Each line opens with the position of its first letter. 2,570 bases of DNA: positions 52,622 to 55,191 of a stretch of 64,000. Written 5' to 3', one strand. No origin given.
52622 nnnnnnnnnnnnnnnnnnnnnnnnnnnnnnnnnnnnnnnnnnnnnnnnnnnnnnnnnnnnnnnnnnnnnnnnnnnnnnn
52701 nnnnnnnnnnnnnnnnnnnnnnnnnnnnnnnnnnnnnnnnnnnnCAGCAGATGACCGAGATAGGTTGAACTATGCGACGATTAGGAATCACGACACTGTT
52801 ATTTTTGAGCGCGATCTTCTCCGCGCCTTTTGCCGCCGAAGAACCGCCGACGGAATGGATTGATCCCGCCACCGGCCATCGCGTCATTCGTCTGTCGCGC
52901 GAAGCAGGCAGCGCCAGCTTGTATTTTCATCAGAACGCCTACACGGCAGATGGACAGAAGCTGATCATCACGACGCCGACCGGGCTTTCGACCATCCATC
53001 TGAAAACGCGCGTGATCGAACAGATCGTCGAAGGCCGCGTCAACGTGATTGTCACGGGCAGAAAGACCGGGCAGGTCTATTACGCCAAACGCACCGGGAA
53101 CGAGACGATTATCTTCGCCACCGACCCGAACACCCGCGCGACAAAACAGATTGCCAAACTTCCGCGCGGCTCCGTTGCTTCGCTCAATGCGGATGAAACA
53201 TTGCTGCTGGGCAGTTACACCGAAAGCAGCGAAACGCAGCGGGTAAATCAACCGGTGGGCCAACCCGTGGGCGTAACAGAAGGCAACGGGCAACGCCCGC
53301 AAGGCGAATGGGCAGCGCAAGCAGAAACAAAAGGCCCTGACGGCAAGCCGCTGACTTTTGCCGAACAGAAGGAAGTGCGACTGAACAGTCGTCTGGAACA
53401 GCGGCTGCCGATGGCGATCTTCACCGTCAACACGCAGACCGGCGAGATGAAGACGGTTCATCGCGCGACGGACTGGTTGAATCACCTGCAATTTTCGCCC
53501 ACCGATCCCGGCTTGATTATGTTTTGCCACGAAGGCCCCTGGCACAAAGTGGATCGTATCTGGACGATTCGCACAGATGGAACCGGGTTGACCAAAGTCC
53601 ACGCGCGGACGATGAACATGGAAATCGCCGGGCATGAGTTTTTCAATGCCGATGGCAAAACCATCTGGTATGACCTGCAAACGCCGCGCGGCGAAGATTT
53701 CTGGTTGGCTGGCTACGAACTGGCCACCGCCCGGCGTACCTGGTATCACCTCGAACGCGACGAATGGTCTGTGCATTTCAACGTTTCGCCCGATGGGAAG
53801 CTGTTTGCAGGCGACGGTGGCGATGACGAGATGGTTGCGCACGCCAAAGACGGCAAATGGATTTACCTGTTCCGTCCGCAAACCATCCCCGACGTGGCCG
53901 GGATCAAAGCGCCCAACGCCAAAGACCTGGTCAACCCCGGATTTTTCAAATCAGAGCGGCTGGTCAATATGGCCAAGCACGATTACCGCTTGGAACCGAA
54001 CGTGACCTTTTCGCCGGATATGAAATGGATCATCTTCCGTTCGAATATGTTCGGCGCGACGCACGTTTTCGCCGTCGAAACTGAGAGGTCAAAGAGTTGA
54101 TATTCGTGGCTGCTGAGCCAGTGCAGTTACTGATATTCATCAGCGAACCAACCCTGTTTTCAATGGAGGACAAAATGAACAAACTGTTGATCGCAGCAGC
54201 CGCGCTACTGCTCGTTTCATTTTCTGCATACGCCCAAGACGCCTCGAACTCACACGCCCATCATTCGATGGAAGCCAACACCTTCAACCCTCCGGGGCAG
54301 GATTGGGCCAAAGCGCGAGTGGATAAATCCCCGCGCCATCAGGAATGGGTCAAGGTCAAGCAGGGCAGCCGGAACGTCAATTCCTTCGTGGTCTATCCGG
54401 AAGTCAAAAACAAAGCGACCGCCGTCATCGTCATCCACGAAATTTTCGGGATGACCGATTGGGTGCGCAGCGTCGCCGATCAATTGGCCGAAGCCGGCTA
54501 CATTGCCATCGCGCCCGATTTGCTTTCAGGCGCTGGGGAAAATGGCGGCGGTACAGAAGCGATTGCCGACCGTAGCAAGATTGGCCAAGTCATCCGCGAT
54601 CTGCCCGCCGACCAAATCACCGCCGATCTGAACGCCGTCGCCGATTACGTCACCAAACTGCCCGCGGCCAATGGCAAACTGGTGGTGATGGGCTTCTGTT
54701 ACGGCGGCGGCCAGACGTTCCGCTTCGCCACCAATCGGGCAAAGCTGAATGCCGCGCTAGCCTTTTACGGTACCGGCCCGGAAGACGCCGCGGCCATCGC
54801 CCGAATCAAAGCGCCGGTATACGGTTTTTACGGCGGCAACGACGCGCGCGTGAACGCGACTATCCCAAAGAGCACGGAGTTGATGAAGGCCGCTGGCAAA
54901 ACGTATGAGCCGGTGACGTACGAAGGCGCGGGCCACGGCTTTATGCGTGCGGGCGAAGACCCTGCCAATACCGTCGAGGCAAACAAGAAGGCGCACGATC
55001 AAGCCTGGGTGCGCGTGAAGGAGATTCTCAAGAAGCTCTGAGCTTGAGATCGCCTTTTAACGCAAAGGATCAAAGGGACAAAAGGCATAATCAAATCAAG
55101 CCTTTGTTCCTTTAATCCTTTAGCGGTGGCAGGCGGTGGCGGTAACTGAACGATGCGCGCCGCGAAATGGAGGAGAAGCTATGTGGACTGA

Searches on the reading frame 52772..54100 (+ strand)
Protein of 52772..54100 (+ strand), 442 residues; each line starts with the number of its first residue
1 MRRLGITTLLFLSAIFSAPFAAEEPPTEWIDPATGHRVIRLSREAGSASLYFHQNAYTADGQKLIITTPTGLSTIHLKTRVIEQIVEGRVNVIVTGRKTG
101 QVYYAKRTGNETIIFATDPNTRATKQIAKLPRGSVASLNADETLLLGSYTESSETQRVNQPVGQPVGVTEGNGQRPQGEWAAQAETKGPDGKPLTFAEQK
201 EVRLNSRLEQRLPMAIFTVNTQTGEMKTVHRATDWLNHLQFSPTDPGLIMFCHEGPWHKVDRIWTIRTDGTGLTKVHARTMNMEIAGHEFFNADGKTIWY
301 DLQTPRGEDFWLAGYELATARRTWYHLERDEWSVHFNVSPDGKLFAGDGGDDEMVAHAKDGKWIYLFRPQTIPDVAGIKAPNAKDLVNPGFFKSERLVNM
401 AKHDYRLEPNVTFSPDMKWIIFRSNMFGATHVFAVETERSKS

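Call 8: search_protein_families(library=pfam, proteins=[window:52772-54100:+], max_evalue=0.001)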
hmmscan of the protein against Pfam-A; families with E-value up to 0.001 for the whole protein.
window:52772-54100:+ (442 aa): 1 family
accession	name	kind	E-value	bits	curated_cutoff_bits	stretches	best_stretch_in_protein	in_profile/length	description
PF14583.12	Pectate_lyase22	-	1.3e-21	77.2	30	1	216-435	170-380/386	Oligogalacturonate lyase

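Call 11: search_protein_families(library=ncbifam, proteins=[window:52772-54100:+], max_evalue=0.001)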
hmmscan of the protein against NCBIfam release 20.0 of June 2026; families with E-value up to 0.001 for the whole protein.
window:52772-54100:+ (442 aa): 0 families

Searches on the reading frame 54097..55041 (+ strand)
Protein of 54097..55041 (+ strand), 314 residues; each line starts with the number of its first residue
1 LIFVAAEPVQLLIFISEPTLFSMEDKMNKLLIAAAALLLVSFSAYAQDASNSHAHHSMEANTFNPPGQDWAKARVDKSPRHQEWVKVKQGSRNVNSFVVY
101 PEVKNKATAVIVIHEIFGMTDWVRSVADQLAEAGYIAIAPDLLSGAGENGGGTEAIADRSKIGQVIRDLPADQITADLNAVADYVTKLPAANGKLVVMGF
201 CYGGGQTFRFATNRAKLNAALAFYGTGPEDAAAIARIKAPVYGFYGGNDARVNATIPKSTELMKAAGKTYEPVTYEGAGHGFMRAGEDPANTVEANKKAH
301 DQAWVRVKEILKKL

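Call 9: search_protein_families(library=pfam, proteins=[window:54097-55041:+], max_evalue=0.001)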
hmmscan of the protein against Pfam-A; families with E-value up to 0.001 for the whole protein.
window:54097-55041:+ (314 aa): 6 families
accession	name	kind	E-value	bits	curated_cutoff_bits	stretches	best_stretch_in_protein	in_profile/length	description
PF01738.24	DLH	-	1.4e-44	152.8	21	1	97-313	4-215/217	Dienelactone hydrolase family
PF12146.15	Hydrolase_4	-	2.1e-06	27.7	27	0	107-222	4-105/239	Serine aminopeptidase, S33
PF12697.13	Abhydrolase_6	-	2.7e-06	28.6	26.3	0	118-209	6-82/217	Alpha/beta hydrolase family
PF00561.26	Abhydrolase_1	-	2e-05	24.8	25.8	1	109-226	2-102/245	alpha/beta hydrolase fold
PF07224.18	Chlorophyllase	-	0.00012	21.5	26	1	94-218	29-141/301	Chlorophyllase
PF02129.25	Peptidase_S15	-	0.0005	20.3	23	1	98-223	9-126/262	X-Pro dipeptidyl-peptidase (S15 family)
